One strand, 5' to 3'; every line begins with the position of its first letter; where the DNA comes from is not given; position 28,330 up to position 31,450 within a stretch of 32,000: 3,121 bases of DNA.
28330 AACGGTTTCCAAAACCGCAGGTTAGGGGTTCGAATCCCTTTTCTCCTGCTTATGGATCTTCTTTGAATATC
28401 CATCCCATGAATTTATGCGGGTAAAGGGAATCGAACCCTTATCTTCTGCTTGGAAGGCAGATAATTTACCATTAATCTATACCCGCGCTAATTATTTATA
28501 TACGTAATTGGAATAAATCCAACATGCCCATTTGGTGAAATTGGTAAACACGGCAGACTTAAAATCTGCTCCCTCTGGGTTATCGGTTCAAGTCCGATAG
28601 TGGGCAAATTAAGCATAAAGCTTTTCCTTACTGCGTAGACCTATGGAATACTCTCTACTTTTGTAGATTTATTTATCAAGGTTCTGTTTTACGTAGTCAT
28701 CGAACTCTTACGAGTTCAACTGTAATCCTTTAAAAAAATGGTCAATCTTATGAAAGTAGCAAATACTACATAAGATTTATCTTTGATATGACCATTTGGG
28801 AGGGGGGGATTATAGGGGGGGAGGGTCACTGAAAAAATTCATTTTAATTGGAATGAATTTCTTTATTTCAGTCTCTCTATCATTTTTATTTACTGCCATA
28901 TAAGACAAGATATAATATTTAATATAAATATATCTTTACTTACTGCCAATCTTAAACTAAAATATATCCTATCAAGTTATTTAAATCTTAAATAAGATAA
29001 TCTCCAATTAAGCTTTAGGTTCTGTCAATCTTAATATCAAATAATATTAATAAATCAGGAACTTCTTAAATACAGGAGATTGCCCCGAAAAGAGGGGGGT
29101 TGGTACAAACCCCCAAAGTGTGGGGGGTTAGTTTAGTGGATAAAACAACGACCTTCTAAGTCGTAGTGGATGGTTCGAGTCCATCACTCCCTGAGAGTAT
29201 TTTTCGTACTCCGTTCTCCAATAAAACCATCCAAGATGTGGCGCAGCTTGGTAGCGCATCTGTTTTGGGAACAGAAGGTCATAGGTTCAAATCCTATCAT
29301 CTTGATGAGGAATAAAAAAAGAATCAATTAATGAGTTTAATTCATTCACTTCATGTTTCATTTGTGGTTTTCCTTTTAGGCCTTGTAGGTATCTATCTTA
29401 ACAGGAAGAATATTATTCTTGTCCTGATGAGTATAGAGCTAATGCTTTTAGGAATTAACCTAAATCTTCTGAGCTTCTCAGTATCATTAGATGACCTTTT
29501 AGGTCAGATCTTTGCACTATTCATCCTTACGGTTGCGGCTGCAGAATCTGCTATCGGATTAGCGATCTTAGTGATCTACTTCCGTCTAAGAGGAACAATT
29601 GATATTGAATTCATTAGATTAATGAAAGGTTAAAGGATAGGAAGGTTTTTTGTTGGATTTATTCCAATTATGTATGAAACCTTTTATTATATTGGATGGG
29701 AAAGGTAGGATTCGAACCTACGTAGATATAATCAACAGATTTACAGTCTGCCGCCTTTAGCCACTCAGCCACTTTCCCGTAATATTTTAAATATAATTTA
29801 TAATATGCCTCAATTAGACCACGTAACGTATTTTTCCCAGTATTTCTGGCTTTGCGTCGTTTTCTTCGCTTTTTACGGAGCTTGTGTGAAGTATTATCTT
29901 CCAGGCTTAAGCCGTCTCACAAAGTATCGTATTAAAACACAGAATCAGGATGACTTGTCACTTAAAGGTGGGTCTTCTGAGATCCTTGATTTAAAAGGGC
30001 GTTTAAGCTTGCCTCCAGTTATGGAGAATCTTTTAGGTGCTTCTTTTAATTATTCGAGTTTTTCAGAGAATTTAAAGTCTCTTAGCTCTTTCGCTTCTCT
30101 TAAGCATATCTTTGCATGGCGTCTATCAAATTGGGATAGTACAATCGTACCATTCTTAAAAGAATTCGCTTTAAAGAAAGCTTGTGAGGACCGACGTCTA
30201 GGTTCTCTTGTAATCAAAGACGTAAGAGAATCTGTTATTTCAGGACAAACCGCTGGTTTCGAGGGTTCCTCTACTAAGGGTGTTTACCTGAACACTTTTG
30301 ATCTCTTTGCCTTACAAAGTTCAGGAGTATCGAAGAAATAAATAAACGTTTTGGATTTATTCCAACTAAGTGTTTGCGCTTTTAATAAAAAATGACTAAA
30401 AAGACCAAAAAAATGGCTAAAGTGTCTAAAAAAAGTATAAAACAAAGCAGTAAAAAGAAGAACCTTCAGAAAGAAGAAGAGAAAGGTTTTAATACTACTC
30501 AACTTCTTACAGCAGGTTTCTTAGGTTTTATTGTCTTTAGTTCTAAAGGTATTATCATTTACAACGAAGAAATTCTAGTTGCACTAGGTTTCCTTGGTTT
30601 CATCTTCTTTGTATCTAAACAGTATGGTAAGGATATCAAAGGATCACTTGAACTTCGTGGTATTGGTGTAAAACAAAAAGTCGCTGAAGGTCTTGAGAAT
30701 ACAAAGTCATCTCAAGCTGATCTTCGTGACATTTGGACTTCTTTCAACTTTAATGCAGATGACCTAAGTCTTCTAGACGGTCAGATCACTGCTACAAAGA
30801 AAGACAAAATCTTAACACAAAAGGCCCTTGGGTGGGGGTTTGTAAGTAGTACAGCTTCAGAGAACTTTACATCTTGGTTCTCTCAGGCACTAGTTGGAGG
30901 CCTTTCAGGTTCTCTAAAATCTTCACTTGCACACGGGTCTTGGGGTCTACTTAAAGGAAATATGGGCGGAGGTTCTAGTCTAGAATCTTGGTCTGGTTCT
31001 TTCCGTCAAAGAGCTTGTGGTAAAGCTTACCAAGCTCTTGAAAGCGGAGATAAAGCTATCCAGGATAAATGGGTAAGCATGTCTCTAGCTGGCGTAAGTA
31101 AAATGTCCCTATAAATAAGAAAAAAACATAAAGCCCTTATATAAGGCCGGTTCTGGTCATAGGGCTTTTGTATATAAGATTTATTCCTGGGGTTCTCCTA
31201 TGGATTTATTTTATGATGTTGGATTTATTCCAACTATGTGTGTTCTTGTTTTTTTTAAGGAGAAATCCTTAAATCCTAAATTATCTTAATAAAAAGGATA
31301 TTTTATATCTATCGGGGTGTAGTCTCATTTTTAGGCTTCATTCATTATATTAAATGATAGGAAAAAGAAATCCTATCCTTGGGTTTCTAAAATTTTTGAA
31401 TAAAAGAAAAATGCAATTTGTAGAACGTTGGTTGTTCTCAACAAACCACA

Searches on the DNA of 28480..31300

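Call 48: search_rna_families(source=window, start=28480, end=31300, threshold=evalue, max_evalue=1)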
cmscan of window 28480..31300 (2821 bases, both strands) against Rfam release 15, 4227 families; matches with E-value up to 1: 5.
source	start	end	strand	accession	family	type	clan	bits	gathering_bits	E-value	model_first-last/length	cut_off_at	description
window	29232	29305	+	RF00005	tRNA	Gene; tRNA;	CL00001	69.7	29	1.6e-14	1-71/71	no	tRNA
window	29122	29193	+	RF00005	tRNA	Gene; tRNA;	CL00001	62.7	29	1.4e-12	1-71/71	no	tRNA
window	29697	29778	-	RF00005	tRNA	Gene; tRNA;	CL00001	62.3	29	1.8e-12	1-71/71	no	tRNA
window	28526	28606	+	RF00005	tRNA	Gene; tRNA;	CL00001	61.6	29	2.8e-12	1-71/71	no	tRNA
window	29698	29741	+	RF04351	Plastid-psbl-rps4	Cis-reg;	-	25.4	68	0.023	1-53/53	no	Plastid-psbl-rps4 3UTR RNA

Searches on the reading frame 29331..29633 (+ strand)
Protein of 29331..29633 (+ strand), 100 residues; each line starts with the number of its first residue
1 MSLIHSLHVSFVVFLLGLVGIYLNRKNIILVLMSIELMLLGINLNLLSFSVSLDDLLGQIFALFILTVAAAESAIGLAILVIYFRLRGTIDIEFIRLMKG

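Call 10: search_protein_families(library=pfam, proteins=[window:29331-29633:+])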
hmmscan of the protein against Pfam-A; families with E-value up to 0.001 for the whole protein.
window:29331-29633:+ (100 aa): 1 family
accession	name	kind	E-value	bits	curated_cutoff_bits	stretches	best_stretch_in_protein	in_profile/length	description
PF00420.29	Oxidored_q2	-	9.7e-28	96.2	26.1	1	7-100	3-95/95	NADH-ubiquinone/plastoquinone oxidoreductase chain 4L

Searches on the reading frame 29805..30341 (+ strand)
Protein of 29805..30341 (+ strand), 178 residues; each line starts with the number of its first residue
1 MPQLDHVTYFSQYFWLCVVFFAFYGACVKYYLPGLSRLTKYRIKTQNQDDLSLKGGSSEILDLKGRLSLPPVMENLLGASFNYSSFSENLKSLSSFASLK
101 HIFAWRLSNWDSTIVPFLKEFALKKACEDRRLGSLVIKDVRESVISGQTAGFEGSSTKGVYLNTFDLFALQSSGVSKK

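Call 10: search_protein_families(library=pfam, proteins=[window:29805-30341:+])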
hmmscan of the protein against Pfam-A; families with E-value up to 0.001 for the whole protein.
window:29805-30341:+ (178 aa): 1 family
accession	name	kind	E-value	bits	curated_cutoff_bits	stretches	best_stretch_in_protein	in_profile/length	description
PF02326.20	YMF19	-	3.6e-17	63.4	22.6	1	2-51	1-50/84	Plant ATP synthase F0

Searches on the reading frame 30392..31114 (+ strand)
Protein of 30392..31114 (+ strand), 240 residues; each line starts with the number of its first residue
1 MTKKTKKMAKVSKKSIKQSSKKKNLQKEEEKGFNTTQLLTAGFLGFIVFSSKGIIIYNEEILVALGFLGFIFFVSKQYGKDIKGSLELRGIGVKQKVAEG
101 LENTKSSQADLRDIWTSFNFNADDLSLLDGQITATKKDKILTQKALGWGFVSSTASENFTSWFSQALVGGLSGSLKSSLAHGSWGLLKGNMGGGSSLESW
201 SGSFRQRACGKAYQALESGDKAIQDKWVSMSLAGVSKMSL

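Call 10: search_protein_families(library=pfam, proteins=[window:30392-31114:+])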
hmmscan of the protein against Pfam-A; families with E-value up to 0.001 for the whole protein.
window:30392-31114:+ (240 aa): 1 family
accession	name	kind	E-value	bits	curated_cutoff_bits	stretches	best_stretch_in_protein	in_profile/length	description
PF05405.19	Mt_ATP-synt_B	-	1.3e-11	44.9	21.7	1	46-99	2-55/163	Mitochondrial ATP synthase B chain precursor (ATP-synt_B)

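Call 16: find_encoding_contigs(protein=window:30392-31114:+, flank=10000, max_places=10)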
Protein window:30392-31114:+ (240 aa): 25 contigs read that carry it; 10 places shown.
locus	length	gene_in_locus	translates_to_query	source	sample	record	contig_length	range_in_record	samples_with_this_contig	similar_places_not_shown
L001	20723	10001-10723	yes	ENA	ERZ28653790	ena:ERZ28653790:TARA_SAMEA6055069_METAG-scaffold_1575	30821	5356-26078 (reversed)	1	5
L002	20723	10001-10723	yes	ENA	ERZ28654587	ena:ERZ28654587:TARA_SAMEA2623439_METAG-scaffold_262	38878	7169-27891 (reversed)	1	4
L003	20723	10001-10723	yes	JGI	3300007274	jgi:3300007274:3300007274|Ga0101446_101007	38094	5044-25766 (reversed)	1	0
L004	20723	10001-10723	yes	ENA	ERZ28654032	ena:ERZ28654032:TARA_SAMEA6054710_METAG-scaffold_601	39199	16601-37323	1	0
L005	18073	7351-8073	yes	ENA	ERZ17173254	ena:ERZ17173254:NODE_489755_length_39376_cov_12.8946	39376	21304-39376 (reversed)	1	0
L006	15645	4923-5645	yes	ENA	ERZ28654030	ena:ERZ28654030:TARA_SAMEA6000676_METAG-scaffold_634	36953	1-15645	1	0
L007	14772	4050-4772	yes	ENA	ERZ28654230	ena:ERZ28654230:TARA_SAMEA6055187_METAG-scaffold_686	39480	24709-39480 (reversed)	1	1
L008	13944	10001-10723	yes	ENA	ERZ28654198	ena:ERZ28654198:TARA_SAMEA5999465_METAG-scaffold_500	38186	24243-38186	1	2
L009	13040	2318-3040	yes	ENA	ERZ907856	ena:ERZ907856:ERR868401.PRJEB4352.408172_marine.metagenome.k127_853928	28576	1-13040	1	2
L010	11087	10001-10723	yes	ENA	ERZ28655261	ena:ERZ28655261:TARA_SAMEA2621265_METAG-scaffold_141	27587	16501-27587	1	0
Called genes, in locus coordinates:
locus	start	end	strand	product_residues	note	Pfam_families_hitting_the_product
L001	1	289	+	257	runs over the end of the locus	PF00119:ATP-synt_A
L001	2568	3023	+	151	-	PF00252:Ribosomal_L16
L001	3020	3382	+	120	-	PF00238:Ribosomal_L14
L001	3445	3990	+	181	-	PF00673:Ribosomal_L5_C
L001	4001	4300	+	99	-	PF00253:Ribosomal_S14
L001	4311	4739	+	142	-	PF00410:Ribosomal_S8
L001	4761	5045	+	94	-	PF00203:Ribosomal_S19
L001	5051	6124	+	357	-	PF05316:VAR1 (weak), PF00189:Ribosomal_S3_C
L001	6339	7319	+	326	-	PF00146:NADHdh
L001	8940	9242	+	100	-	PF00420:Oxidored_q2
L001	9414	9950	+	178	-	PF02326:YMF19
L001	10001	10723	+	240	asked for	PF05405:Mt_ATP-synt_B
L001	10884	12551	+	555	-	PF00115:COX1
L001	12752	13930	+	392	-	PF00346:Complex1_49kDa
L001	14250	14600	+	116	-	PF00338:Ribosomal_S10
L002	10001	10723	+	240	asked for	PF05405:Mt_ATP-synt_B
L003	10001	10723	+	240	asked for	PF05405:Mt_ATP-synt_B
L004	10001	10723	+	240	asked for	PF05405:Mt_ATP-synt_B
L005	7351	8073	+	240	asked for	PF05405:Mt_ATP-synt_B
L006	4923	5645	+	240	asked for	PF05405:Mt_ATP-synt_B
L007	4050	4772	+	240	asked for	PF05405:Mt_ATP-synt_B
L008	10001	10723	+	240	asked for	PF05405:Mt_ATP-synt_B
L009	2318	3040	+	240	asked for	PF05405:Mt_ATP-synt_B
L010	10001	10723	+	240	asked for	PF05405:Mt_ATP-synt_B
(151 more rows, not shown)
